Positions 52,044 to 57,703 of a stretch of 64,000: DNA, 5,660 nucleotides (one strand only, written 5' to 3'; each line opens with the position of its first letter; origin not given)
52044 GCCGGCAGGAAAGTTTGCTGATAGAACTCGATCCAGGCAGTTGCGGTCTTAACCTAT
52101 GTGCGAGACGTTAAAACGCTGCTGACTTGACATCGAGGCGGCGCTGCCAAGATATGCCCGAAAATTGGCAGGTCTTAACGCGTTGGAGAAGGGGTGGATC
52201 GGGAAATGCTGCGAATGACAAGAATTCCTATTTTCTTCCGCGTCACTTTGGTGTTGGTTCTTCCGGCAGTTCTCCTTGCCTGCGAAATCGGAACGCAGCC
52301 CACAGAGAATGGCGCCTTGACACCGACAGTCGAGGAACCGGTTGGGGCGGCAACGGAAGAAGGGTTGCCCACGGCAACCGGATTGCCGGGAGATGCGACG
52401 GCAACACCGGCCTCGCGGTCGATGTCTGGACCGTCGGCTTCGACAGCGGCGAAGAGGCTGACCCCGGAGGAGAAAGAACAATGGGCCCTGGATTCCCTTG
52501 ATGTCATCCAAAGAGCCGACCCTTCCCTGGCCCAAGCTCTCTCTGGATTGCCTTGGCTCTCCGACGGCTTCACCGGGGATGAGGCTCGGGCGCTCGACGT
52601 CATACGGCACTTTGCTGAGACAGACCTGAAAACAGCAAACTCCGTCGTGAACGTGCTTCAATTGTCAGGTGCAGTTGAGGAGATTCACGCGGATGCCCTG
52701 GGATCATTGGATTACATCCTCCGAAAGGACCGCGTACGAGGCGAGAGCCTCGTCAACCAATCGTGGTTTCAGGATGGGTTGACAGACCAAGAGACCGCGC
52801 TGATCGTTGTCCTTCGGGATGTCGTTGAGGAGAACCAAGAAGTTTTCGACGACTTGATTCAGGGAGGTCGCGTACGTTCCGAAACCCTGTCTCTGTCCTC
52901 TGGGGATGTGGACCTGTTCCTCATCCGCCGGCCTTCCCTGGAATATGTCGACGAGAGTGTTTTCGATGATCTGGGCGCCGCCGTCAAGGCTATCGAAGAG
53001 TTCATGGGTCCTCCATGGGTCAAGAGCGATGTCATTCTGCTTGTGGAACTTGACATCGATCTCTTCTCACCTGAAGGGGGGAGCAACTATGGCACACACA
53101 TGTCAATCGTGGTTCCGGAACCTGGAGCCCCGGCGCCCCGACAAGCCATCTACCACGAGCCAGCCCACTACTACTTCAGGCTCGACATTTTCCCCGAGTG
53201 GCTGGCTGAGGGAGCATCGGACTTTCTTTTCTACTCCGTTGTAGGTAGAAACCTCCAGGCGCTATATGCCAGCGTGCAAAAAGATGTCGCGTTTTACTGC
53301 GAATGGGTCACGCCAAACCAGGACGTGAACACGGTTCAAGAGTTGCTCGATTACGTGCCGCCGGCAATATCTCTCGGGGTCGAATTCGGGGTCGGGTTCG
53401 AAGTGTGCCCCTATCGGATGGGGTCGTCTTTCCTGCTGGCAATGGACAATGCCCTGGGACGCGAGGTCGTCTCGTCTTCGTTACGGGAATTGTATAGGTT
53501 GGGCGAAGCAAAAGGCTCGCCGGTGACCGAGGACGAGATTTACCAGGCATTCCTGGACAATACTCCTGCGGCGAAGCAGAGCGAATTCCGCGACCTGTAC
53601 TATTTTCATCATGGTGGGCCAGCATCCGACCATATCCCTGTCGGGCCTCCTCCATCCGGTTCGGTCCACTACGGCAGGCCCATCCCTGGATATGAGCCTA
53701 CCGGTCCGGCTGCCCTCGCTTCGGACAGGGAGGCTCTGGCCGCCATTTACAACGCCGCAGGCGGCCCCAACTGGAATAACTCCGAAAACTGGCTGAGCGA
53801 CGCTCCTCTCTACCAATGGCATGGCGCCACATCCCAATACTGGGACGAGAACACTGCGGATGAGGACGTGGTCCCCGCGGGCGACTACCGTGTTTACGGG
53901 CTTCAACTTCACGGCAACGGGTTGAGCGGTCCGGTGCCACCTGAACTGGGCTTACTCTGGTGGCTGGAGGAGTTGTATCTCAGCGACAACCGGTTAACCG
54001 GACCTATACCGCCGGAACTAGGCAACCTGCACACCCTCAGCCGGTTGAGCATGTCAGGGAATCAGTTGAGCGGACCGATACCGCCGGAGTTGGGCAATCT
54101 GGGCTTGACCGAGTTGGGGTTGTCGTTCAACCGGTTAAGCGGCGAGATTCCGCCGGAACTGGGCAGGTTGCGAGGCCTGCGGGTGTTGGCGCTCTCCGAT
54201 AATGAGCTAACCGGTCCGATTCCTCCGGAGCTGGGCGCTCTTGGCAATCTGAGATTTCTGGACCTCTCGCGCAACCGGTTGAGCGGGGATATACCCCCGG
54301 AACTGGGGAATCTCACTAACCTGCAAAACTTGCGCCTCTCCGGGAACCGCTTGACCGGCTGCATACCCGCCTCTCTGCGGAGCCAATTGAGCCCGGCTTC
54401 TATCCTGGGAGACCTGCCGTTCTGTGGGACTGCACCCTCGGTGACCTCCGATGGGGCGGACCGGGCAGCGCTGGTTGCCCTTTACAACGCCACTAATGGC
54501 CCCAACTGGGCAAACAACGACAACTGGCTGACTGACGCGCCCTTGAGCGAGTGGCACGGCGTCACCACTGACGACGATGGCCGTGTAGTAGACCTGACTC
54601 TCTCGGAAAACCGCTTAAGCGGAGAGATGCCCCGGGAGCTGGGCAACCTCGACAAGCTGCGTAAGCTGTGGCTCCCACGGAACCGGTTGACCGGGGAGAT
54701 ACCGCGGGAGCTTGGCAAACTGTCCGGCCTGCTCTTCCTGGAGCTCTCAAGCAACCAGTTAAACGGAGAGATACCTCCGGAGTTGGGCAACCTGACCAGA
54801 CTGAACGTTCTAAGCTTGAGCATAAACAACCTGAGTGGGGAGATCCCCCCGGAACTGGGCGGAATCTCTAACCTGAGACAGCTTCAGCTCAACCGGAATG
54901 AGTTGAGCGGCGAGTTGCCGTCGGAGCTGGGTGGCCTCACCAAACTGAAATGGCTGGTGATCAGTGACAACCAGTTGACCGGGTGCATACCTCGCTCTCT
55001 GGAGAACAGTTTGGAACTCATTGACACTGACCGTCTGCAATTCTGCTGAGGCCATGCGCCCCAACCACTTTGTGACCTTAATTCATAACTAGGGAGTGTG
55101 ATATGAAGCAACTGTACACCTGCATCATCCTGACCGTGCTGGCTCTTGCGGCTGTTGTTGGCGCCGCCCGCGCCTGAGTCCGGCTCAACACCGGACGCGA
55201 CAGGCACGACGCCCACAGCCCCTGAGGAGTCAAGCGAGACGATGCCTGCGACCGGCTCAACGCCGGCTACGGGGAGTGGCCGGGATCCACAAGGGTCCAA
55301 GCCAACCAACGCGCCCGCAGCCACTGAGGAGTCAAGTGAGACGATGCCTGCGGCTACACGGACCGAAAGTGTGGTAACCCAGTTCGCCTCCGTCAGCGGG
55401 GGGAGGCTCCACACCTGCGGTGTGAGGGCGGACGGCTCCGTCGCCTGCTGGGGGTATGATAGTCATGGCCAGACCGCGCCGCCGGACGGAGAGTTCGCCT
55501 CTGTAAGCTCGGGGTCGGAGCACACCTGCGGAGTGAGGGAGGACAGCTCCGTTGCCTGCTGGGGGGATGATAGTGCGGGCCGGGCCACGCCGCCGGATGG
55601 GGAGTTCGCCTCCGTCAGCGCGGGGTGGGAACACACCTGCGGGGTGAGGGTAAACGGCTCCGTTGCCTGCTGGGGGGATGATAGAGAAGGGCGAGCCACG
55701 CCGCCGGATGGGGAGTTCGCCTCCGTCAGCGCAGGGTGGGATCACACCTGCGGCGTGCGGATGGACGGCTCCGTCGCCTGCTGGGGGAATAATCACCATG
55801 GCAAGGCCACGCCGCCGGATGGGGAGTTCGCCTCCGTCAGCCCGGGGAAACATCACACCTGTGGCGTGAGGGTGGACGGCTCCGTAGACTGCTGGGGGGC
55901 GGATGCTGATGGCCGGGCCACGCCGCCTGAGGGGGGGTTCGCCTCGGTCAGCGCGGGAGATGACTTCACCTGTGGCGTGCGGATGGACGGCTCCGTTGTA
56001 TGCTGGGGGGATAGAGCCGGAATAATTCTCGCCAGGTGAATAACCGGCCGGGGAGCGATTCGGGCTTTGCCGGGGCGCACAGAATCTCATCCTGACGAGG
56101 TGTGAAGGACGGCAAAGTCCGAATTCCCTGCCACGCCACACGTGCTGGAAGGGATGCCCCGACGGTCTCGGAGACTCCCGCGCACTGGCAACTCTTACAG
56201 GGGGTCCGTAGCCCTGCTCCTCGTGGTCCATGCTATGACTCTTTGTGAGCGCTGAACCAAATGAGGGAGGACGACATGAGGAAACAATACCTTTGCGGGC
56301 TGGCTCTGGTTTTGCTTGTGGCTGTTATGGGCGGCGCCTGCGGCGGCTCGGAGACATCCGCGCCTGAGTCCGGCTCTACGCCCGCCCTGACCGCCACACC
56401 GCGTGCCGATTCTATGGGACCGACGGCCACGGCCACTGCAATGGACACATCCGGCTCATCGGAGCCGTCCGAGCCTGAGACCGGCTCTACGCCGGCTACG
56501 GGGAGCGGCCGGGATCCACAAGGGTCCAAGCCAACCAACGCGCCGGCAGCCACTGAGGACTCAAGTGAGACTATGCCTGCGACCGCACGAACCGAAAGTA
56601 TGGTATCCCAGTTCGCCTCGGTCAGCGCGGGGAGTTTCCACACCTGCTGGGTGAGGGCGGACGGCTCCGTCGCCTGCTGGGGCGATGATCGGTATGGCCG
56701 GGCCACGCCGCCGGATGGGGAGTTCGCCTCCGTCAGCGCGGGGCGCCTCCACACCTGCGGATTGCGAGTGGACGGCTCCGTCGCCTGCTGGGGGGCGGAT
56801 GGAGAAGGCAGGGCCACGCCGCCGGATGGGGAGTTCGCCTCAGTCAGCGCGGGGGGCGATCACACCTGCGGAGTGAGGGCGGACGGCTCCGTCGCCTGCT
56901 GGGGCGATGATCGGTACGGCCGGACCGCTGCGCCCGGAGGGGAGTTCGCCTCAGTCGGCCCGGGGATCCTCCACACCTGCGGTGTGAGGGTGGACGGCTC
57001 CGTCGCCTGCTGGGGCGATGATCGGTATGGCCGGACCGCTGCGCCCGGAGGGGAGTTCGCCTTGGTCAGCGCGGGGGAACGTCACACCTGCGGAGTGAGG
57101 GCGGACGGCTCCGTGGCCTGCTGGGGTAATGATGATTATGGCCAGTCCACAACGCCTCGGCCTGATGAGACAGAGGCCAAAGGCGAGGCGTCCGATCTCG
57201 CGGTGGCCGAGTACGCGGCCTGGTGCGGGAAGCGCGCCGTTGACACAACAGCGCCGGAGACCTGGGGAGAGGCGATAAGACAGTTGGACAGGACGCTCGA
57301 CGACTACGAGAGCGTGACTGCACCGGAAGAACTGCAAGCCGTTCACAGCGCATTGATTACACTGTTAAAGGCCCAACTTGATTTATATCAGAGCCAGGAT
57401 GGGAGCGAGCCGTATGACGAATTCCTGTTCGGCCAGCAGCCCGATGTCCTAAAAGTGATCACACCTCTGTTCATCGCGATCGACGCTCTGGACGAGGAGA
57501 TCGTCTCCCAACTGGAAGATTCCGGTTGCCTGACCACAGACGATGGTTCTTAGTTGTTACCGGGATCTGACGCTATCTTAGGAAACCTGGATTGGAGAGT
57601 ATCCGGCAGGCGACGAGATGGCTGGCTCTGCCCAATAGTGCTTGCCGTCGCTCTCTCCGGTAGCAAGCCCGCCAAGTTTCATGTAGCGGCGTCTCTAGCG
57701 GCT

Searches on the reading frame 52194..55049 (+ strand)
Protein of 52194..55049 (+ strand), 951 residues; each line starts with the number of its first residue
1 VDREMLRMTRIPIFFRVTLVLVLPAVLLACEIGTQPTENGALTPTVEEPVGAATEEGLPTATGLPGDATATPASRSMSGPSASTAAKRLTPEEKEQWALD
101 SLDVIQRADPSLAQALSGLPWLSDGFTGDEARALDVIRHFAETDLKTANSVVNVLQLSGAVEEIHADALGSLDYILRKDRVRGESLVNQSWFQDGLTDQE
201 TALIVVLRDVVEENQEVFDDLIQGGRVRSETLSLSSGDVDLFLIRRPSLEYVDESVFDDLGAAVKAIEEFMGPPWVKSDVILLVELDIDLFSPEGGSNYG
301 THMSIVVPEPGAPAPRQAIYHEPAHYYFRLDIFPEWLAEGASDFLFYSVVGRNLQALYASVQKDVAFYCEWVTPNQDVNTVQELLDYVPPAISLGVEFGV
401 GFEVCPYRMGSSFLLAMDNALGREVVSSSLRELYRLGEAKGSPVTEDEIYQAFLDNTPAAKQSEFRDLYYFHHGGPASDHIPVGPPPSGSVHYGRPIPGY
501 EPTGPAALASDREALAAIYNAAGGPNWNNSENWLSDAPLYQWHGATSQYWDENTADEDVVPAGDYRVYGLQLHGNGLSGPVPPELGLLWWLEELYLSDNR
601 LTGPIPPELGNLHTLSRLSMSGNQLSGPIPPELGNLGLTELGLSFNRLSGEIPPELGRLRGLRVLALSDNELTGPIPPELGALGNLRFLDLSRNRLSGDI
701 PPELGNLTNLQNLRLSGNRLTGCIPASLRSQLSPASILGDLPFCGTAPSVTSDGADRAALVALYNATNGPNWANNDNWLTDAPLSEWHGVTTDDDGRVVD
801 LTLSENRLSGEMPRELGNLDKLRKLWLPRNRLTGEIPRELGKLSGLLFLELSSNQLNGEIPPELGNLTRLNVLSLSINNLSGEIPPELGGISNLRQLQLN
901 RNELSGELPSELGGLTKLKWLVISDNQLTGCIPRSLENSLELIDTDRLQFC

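Call 68: search_protein_families(library=pfam, proteins=[window:52194-55049:+], max_evalue=0.00001)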
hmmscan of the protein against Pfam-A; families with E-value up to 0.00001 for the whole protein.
window:52194-55049:+ (951 aa): 5 families
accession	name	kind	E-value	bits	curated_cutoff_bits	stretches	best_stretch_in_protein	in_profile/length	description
PF00560.39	LRR_1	-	7.7e-43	135.7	20.6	0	685-707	1-23/23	Leucine Rich Repeat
PF12799.13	LRR_4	-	4.5e-27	93.9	27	1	685-720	2-36/44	Leucine Rich repeats (2 copies)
PF13855.12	LRR_8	-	8.3e-22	77.2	27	1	638-696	3-61/61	Leucine rich repeat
PF23598.1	LRR_14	-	6.2e-21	75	40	2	797-940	25-163/353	Leucine-rich repeat region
PF24141.1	LRR_ComC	-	6.6e-06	26.4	27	0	855-936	203-276/288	EGF-like domain-containing protein ComC LRR domain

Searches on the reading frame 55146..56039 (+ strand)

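Call 68: search_protein_families(library=pfam, proteins=[window:55146-56039:+], max_evalue=0.00001)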
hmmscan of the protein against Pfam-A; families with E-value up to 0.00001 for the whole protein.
window:55146-56039:+ (297 aa): 2 families
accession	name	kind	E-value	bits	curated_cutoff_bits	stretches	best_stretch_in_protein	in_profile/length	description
PF13540.12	RCC1_2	-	1.4e-43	146.1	22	5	192-219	2-29/30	Regulator of chromosome condensation (RCC1) repeat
PF25390.1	WD40_RLD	-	1e-23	84.7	150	2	120-219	36-172/363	RCC1-like domain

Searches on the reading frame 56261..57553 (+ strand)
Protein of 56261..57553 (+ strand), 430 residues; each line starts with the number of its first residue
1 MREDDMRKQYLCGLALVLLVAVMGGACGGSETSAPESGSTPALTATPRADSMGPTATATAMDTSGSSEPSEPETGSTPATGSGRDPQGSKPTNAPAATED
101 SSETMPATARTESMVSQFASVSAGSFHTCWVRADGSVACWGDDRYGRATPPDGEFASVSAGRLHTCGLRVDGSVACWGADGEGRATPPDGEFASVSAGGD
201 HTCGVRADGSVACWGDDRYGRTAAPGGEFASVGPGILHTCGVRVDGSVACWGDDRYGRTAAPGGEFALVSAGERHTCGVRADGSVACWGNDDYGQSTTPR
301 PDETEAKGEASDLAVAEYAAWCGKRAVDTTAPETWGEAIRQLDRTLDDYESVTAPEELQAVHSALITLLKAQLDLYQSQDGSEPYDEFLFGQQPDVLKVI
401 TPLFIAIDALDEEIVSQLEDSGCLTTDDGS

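Call 68: search_protein_families(library=pfam, proteins=[window:56261-57553:+], max_evalue=0.00001)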
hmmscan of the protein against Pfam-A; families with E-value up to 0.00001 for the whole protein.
window:56261-57553:+ (430 aa): 2 families
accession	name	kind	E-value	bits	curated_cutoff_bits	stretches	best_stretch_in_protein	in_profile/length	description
PF13540.12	RCC1_2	-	4.8e-39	131.6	22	4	269-295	4-30/30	Regulator of chromosome condensation (RCC1) repeat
PF25390.1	WD40_RLD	-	9.1e-22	78.3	150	1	106-299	22-281/363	RCC1-like domain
